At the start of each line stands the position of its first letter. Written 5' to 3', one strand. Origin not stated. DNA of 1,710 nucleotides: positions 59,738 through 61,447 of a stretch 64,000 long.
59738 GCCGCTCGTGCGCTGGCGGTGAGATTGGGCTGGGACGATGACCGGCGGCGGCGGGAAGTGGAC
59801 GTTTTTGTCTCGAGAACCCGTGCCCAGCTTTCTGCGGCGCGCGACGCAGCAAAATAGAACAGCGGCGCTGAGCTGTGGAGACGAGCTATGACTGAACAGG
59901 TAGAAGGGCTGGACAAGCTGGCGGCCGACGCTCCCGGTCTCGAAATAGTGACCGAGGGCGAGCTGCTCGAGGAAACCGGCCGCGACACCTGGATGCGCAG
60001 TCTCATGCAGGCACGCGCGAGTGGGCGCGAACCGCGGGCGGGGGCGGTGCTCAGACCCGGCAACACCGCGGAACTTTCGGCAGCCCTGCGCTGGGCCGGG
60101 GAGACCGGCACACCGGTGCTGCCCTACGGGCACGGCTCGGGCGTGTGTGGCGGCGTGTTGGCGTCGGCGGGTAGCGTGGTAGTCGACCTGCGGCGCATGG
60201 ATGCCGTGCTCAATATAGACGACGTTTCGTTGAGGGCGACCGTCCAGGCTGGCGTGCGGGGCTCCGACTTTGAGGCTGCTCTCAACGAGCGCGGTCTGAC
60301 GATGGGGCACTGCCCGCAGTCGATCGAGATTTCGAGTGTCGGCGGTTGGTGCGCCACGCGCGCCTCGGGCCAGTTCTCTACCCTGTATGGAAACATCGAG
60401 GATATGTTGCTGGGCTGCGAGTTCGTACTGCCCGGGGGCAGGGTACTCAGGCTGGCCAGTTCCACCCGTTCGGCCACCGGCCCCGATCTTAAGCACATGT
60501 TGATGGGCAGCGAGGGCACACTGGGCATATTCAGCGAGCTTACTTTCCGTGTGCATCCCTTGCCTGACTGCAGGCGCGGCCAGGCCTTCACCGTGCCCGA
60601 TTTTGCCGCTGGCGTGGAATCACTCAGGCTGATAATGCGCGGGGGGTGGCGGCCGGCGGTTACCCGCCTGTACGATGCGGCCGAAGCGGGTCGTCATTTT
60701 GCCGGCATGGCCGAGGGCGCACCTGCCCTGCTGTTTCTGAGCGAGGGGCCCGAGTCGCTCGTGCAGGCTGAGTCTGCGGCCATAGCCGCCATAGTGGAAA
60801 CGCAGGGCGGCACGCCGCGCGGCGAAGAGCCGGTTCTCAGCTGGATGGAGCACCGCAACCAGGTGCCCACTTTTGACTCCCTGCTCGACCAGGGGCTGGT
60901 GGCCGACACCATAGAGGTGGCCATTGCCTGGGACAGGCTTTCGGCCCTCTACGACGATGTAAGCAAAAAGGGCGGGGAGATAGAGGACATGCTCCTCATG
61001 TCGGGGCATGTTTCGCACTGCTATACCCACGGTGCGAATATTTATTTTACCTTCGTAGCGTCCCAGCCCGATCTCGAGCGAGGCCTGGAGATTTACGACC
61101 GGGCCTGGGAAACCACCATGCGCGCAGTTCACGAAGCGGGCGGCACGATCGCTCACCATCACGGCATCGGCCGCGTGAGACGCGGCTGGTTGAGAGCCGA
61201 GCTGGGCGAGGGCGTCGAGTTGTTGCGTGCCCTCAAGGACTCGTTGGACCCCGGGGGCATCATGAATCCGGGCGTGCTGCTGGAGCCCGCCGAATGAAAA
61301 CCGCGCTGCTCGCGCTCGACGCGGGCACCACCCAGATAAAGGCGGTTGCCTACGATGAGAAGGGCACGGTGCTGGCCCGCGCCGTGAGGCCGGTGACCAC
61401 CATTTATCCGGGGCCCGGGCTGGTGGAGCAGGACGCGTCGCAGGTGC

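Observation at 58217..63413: glpD - AGPS-like FAD oxidase (HHH motif) - FGGY kinase - HAD phosphatase cluster suggests ether-lipid or glycerol-derivative chemistry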

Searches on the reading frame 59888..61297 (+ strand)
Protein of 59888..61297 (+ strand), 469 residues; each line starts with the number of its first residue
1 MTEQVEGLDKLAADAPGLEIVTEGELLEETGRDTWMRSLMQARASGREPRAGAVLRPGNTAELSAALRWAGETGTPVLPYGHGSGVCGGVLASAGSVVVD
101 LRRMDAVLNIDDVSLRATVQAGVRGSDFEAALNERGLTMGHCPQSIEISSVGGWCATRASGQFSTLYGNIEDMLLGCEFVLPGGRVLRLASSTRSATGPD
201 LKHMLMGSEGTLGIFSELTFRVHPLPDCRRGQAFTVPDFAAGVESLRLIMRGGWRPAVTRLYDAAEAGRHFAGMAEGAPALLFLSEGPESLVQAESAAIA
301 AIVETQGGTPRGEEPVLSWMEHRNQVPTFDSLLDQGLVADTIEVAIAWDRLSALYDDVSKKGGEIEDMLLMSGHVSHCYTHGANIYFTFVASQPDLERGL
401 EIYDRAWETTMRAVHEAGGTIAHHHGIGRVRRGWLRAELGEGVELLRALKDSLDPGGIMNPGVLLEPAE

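Call 7: search_protein_families(library=pfam, proteins=[window:59888-61297:+])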
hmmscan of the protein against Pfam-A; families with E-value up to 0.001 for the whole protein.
window:59888-61297:+ (469 aa): 2 families
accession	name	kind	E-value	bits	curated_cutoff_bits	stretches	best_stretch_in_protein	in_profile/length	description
PF01565.28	FAD_binding_4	-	7.6e-39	133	26.4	1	53-189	3-138/139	FAD binding domain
PF02913.24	FAD-oxidase_C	-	4.1e-33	115.6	21.2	1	234-462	10-246/248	FAD linked oxidases, C-terminal domain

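Call 8: search_protein_families(library=ncbifam, proteins=[window:59888-61297:+])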
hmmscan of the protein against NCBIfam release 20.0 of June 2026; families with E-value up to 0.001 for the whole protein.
window:59888-61297:+ (469 aa): 10 families
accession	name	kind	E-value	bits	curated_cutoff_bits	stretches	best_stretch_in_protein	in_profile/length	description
TIGR00387.1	glcD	equivalog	6.6e-47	160.3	567.9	1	54-462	1-412/413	glycolate oxidase subunit GlcD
NF008408.0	PRK11230.1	equivalog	4.2e-27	94.8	897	1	53-462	58-469/499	glycolate oxidase subunit GlcD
NF008439.0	PRK11282.1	equivalog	2.8e-19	69.2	284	1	60-237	8-185/358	glycolate oxidase subunit GlcE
NF049975.1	2HglutDHaseYdiJ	equivalog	2.3e-16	58.8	1350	1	76-191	80-194/1018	D-2-hydroxyglutarate dehydrogenase YdiJ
TIGR01679.1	bact_FAD_ox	subfamily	1.4e-12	47.2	292.25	1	52-231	13-181/419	FAD-linked oxidoreductase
TIGR01676.1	GLDHase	equivalog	1.8e-08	33.7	458.25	1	52-221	63-224/541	L-galactonolactone dehydrogenase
NF041226.1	BagK_FevA1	equivalog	3.3e-07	29.1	800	1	51-243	41-224/453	bagremycin/ferroverdin biosynthesis FAD-dependent oxygenase BagK/FevA1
TIGR01678.1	FAD_lactone_ox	subfamily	5.3e-07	28.9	396.8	1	83-229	45-185/438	sugar 1,4-lactone oxidase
TIGR01677.1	pln_FAD_oxido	subfamily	3.7e-06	25.7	383.1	1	50-225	33-214/560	FAD-dependent oxidoreductase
NF053785.1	DcplphribOxDprE1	equivalog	0.0002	20.7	500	1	48-222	12-180/449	decaprenylphosphoryl-beta-D-ribose oxidase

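Call 9: search_solved_structures(query=window:59888-61294:+, max_evalue=0.001, show_alignments=3)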
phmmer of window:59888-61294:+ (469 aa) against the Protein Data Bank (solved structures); distinct sequences matched with E-value up to 0.001: 43.
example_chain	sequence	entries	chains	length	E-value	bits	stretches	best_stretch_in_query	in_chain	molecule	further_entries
2uuu_A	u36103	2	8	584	1.6e-60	208.5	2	36-274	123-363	ALKYLDIHYDROXYACETONEPHOSPHATE SYNTHASE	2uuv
4bby_A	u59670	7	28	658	2.5e-54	188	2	75-265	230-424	ALKYLDIHYDROXYACETONEPHOSPHATE SYNTHASE, PEROXISOMAL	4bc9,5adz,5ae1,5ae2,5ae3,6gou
4bca_A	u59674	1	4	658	9e-54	186.2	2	75-265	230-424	ALKYLDIHYDROXYACETONEPHOSPHATE SYNTHASE, PEROXISOMAL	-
4bc7_A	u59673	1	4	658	1.1e-53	185.9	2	75-264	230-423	ALKYLDIHYDROXYACETONEPHOSPHATE SYNTHASE, PEROXISOMAL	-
8jdc_A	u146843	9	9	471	3.6e-40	141.4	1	52-464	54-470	Probable D-lactate dehydrogenase, mitochondrial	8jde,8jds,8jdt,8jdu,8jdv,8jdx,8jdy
8jdb_A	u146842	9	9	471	1e-39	139.9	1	52-464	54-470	Probable D-lactate dehydrogenase, mitochondrial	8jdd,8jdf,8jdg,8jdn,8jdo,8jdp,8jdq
9qgz_A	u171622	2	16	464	5.3e-38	134.2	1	52-464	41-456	Glycolate oxidase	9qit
3pm9_A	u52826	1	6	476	5.6e-33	117.6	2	52-228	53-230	Putative oxidoreductase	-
6lpn_A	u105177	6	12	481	6e-23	84.6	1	20-463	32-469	D-2-hydroxyglutarate dehydrogenase, mitochondrial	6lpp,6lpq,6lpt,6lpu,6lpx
7qh2_C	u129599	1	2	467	3.6e-22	82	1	55-464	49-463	Lactate dehydrogenase (NAD(+),ferredoxin) subunit LctD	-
8s7q_A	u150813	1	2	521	2.4e-11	46.3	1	48-193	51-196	Oxidoreductase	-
8s7w_A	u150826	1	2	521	3.2e-11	45.9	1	48-193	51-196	Oxidoreductase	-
8s7n_A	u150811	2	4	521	4.4e-11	45.5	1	48-193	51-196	Oxidoreductase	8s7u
8s7r_A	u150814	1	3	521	8e-11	44.6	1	48-193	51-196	Oxidoreductase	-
8s7t_A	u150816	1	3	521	1.1e-10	44.1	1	48-193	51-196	Oxidoreductase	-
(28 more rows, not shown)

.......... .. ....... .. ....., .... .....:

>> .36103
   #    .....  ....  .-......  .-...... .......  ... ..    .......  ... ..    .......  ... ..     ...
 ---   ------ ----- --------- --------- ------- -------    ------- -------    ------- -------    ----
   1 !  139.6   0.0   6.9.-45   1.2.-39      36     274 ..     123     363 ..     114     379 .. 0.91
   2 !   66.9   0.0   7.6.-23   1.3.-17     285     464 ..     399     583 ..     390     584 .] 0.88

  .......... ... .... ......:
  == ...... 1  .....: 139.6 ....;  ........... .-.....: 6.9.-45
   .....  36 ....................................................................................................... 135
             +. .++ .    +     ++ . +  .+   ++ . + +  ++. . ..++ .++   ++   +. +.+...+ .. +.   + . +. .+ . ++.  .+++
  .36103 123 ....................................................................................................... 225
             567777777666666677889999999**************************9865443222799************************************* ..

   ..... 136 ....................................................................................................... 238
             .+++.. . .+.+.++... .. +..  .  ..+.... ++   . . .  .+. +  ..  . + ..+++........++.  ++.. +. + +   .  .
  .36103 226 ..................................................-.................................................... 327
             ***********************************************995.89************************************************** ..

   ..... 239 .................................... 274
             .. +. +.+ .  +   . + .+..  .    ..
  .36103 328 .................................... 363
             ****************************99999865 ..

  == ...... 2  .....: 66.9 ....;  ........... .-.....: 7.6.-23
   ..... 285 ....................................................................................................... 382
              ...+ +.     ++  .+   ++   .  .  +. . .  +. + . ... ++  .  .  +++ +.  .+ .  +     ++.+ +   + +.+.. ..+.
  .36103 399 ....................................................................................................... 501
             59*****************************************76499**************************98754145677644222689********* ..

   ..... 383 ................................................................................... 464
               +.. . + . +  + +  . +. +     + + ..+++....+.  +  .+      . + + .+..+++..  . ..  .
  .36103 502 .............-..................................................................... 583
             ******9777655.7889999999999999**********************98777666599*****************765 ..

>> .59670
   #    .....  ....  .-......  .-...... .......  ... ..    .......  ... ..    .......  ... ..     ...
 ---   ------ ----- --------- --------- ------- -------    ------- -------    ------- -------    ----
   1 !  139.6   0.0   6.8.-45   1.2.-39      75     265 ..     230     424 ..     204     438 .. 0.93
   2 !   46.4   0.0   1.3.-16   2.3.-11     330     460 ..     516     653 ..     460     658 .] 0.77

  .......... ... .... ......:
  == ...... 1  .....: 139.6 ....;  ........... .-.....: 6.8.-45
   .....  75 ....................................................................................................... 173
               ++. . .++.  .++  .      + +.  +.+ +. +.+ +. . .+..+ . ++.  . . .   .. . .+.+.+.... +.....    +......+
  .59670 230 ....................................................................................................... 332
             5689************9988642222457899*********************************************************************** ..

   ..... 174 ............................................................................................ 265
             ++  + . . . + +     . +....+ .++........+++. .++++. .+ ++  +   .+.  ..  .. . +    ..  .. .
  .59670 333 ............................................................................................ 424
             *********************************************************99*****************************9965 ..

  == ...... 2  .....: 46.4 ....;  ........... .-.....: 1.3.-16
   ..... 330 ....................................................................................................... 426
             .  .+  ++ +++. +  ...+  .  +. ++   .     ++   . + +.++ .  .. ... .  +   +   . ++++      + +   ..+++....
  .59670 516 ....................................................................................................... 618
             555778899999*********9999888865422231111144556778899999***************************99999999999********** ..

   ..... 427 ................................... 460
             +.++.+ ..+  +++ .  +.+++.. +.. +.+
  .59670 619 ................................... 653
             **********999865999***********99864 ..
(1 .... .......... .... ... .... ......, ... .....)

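Call 10: find_homologous_proteins(query=window:59888-61294:+, max_evalue=1e-20)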
Query window:59888-61294:+ (469 aa): 1732 proteins with E <= 1e-20 among 8000 candidates; the best 120 are listed.
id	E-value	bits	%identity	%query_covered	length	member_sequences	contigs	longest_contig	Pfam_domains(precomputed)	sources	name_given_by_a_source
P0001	0.0e+0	1026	97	100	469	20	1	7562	PF01565.29,PF02913.25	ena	-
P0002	1.5e-191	655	63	99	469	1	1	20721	PF01565.29,PF02913.25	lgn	-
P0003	6.1e-191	653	64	98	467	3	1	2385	PF01565.29,PF02913.25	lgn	-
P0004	3.5e-189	648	61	99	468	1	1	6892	PF01565.29,PF02913.25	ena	-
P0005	3.5e-189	648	61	100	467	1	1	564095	PF01565.29,PF02913.25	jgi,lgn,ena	-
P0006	5.1e-189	647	62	99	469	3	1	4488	PF01565.29,PF02913.25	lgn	-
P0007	1.2e-187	642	62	99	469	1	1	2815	PF01565.29,PF02913.25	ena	-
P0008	2.6e-187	641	63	99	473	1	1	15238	PF01565.29,PF02913.25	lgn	-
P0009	3.8e-187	641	62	97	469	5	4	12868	PF01565.29,PF02913.25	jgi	jgi:alkyldihydroxyacetonephosphate synthase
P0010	3.4e-186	638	62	98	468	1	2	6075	PF01565.29,PF02913.25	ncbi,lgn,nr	ncbi:MAG: FAD-binding oxidoreductase [Candidatus Dadabacteria bacterium]|nr:MAG: FAD-binding oxidore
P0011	7.5e-186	637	62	98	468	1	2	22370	PF01565.29,PF02913.25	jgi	jgi:alkyldihydroxyacetonephosphate synthase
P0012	1.3e-185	636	61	97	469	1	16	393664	PF01565.29,PF02913.25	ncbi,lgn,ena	-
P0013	1.3e-185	636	62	99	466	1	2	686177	PF01565.29,PF02913.25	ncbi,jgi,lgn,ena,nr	ncbi:MAG TPA: FAD-binding oxidoreductase [Candidatus Limnocylindrales bacterium]|nr:FAD-binding oxid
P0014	2.0e-185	635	61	98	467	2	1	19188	PF01565.29,PF02913.25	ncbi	-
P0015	1.3e-184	633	61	99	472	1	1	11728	PF01565.29,PF02913.25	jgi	jgi:alkyldihydroxyacetonephosphate synthase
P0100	7.9e-167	574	54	99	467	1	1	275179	PF01565.29,PF02913.25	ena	-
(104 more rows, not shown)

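Call 15: find_encoding_contigs(protein=P0005, flank=8000, max_places=2)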
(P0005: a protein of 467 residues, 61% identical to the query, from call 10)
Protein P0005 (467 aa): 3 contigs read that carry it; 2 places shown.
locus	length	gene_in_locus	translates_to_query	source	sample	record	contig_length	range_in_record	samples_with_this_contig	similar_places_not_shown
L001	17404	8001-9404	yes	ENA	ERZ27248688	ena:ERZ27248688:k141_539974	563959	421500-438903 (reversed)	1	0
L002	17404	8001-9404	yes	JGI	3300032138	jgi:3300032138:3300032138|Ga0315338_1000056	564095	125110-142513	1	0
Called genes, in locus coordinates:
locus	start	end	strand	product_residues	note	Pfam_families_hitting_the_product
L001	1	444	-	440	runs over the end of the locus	PF01595:CNNM, PF00571:CBS (faint), PF03471:CorC_HlyC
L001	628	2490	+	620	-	PF11893:DUF3413, PF00884:Sulfatase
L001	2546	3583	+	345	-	PF08240:ADH_N, PF16912:Glu_dehyd_C (weak), PF00107:ADH_zinc_N (weak)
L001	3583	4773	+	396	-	PF02771:Acyl-CoA_dh_N, PF02770:Acyl-CoA_dh_M, PF00441:Acyl-CoA_dh_1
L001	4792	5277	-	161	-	-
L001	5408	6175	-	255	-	PF00376:MerR (weak), PF13411:MerR_1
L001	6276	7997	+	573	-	PF01266:DAO, PF01494:FAD_binding_3, PF13450:NAD_binding_8 (faint), PF16901:DAO_C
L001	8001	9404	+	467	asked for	PF01565:FAD_binding_4, PF02913:FAD-oxidase_C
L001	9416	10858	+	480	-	PF00370:FGGY_N, PF02782:FGGY_C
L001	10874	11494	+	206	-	PF00702:Hydrolase, PF13419:HAD_2, PF13242:Hydrolase_like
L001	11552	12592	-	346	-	PF18306:LDcluster4, PF03641:Lysine_decarbox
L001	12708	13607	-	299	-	PF02424:ApbE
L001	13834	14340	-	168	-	PF27139:Aq_1264_TM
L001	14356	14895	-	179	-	-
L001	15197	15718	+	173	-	-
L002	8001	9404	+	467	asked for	PF01565:FAD_binding_4, PF02913:FAD-oxidase_C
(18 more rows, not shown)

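Call 16: find_encoding_contigs(protein=P0013, flank=8000, max_places=2)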
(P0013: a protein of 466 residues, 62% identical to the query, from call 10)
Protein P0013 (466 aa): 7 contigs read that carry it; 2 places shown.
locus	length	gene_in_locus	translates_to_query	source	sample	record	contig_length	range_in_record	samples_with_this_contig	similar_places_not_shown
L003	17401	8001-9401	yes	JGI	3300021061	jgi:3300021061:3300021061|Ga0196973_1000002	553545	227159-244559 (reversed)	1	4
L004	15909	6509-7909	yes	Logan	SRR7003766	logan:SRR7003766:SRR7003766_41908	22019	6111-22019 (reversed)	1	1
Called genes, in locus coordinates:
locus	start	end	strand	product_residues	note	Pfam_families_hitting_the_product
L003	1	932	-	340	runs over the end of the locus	PF16701:Ad_Cy_reg, PF00211:Guanylate_cyc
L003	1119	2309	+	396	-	PF02771:Acyl-CoA_dh_N, PF02770:Acyl-CoA_dh_M, PF00441:Acyl-CoA_dh_1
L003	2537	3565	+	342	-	PF01435:Peptidase_M48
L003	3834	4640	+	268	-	PF00027:cNMP_binding, PF13545:HTH_Crp_2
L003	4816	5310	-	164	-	-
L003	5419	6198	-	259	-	PF00376:MerR, PF13411:MerR_1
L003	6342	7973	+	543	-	PF01266:DAO, PF16901:DAO_C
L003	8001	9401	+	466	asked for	PF01565:FAD_binding_4, PF02913:FAD-oxidase_C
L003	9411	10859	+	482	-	PF00370:FGGY_N, PF02782:FGGY_C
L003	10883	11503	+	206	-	PF00702:Hydrolase, PF13419:HAD_2, PF13242:Hydrolase_like (weak)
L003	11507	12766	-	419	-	PF22807:TrAA12, PF23500:DUF7133 (faint), PF07995:GSDH (faint)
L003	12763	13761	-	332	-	PF18306:LDcluster4, PF03641:Lysine_decarbox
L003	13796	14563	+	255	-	-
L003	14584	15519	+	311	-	PF13103:TonB_2, PF03544:TonB_C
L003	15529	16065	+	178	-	-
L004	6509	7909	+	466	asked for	PF01565:FAD_binding_4, PF02913:FAD-oxidase_C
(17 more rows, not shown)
